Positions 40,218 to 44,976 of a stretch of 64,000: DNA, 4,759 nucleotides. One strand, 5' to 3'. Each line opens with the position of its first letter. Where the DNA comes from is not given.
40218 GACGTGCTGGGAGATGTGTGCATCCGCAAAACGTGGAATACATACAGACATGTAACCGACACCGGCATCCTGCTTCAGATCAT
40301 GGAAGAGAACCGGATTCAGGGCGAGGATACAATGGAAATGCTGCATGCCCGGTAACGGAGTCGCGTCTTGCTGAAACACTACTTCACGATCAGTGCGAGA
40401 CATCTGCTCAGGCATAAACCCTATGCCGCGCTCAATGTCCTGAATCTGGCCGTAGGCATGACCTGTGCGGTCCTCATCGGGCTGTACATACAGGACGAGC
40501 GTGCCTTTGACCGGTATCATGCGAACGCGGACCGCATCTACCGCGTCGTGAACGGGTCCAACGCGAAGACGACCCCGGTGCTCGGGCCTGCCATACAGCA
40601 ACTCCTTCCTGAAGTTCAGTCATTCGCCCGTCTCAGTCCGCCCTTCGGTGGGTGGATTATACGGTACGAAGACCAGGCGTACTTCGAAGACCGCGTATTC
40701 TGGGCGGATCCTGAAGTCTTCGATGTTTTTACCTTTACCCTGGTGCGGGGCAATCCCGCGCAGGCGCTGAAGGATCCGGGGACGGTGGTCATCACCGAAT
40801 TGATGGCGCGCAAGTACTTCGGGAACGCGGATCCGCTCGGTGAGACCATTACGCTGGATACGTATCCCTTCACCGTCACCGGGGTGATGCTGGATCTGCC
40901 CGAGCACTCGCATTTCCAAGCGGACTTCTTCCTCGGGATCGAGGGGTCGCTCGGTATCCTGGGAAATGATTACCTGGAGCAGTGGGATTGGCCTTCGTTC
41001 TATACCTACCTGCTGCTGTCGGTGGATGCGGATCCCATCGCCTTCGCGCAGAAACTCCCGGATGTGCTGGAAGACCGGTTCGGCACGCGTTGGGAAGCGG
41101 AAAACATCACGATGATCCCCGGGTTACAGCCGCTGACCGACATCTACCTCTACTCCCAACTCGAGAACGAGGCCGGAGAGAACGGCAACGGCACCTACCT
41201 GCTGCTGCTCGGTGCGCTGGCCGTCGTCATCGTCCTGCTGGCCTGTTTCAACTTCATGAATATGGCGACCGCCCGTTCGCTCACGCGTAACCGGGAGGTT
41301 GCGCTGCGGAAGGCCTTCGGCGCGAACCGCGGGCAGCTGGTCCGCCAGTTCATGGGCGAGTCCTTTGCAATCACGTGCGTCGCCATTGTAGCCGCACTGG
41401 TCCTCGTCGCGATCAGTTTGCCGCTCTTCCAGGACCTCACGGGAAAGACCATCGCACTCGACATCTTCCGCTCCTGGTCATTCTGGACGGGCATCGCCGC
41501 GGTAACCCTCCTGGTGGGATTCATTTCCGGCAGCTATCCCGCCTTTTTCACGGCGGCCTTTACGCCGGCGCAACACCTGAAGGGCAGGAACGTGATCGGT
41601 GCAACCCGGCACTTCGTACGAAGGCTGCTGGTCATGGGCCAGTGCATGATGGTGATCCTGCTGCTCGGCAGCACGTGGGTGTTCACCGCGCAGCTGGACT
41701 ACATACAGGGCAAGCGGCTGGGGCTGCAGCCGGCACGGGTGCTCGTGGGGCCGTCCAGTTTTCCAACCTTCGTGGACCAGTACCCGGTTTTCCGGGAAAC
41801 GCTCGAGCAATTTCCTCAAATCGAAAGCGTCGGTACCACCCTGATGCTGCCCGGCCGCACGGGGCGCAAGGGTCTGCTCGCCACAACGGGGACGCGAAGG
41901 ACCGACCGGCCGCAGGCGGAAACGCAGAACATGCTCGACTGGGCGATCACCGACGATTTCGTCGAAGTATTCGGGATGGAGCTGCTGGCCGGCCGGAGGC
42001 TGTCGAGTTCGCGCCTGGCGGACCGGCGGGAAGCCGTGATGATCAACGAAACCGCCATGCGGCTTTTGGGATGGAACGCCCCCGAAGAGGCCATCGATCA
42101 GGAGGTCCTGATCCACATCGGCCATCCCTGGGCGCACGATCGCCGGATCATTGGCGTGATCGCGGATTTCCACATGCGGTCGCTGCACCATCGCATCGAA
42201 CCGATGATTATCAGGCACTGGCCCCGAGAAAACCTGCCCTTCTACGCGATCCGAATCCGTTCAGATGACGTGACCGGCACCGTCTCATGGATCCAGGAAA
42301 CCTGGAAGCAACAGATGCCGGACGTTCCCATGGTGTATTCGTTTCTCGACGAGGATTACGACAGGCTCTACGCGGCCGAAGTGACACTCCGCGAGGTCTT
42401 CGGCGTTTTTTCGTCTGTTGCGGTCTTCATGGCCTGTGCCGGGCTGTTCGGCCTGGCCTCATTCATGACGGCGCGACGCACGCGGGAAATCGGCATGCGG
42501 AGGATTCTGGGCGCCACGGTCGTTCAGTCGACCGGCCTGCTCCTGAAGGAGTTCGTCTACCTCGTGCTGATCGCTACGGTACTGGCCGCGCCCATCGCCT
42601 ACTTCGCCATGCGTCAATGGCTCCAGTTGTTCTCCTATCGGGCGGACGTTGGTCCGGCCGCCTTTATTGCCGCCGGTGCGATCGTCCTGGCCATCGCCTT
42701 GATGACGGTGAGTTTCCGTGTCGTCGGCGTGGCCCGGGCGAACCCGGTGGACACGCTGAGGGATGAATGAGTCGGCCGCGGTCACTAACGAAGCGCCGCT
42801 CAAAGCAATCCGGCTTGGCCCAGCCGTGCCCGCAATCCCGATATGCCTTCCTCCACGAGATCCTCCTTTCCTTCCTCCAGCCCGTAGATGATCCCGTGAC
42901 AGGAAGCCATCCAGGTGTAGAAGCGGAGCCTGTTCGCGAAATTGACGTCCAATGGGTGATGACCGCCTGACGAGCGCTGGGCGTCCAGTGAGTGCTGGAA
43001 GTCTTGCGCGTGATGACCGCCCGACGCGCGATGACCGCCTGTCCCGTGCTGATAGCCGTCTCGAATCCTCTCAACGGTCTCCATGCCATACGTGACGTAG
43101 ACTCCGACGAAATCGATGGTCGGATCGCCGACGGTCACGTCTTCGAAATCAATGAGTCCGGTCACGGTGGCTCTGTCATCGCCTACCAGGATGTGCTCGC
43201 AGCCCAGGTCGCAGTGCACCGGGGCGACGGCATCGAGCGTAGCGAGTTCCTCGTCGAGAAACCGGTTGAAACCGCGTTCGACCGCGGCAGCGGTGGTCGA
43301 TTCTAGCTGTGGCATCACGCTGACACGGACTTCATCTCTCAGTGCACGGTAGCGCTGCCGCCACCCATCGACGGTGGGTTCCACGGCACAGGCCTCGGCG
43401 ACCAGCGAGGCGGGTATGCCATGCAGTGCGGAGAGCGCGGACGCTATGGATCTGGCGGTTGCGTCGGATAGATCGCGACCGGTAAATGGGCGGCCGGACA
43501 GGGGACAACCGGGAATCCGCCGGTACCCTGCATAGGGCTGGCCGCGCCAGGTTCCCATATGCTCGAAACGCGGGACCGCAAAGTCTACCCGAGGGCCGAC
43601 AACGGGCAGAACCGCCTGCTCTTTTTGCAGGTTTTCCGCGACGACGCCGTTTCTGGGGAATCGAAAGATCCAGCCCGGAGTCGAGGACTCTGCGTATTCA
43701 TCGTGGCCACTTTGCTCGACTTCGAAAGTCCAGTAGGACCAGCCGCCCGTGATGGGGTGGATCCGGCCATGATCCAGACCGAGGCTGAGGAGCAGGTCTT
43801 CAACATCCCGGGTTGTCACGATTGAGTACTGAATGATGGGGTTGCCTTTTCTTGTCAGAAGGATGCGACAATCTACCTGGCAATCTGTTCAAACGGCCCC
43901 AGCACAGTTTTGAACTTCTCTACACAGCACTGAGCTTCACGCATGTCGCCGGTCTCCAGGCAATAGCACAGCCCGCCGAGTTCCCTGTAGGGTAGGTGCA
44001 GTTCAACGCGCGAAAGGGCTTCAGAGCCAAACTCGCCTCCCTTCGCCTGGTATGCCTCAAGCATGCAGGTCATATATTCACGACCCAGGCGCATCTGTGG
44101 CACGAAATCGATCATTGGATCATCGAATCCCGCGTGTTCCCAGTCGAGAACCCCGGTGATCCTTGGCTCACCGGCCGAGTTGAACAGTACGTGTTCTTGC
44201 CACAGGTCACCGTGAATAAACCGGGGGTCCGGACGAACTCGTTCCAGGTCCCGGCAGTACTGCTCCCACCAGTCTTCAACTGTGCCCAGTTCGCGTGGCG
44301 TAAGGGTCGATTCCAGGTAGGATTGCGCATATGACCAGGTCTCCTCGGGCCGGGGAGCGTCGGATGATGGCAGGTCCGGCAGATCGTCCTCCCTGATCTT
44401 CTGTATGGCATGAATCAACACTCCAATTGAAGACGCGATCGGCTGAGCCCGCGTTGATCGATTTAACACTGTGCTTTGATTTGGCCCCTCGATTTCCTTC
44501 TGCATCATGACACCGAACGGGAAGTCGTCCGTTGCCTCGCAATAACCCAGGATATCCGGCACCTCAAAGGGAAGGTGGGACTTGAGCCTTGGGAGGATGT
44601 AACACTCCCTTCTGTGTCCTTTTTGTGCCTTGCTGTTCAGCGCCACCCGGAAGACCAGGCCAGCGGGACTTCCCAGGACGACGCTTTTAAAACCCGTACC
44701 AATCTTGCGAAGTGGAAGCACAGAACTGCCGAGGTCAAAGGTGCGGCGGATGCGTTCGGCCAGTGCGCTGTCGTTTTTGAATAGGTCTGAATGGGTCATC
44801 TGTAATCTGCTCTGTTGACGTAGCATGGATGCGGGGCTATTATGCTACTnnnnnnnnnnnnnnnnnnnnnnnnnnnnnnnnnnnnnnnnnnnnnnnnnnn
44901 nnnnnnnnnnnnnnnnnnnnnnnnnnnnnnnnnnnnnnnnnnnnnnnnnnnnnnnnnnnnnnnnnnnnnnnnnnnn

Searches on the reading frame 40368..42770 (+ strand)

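Call 8: search_protein_families(library=pfam, proteins=[window:40368-42770:+], max_evalue=0.01)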
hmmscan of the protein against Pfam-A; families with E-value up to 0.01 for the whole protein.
window:40368-42770:+ (800 aa): 2 families
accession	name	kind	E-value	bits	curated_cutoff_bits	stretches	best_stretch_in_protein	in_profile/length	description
PF12704.14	MacB_PCD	-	2.8e-31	109.9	27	2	21-189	2-169/207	MacB-like periplasmic core domain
PF02687.27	FtsX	-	4.9e-25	88.4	25.5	2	283-394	2-114/120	FtsX-like permease C-terminal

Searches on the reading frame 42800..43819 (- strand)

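Call 8: search_protein_families(library=pfam, proteins=[window:42800-43819:-], max_evalue=0.01)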
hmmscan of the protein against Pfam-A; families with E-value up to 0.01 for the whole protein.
window:42800-43819:- (339 aa): 1 family
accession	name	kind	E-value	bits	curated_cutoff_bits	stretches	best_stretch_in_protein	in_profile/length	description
PF01636.29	APH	-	3.6e-25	89.6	23.2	1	20-265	2-234/239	Phosphotransferase enzyme family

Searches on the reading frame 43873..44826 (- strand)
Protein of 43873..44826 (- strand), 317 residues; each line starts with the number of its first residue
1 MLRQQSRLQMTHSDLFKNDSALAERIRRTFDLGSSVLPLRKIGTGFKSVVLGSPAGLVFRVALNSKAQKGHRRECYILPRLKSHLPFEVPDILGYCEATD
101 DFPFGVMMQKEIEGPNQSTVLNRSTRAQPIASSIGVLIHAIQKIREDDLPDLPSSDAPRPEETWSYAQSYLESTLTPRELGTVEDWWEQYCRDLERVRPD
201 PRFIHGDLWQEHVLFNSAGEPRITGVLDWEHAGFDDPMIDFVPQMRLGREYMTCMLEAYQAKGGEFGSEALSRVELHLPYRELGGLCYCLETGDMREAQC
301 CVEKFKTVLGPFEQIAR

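Call 8: search_protein_families(library=pfam, proteins=[window:43873-44826:-], max_evalue=0.01)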
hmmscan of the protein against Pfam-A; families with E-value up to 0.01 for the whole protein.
window:43873-44826:- (317 aa): 2 families
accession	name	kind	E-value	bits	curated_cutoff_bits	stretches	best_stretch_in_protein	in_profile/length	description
PF01636.29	APH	-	4.1e-21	76.3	23.2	1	55-261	21-227/239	Phosphotransferase enzyme family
PF03881.20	Fructosamin_kin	-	0.0074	16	22.4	0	181-223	168-210/288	Fructosamine kinase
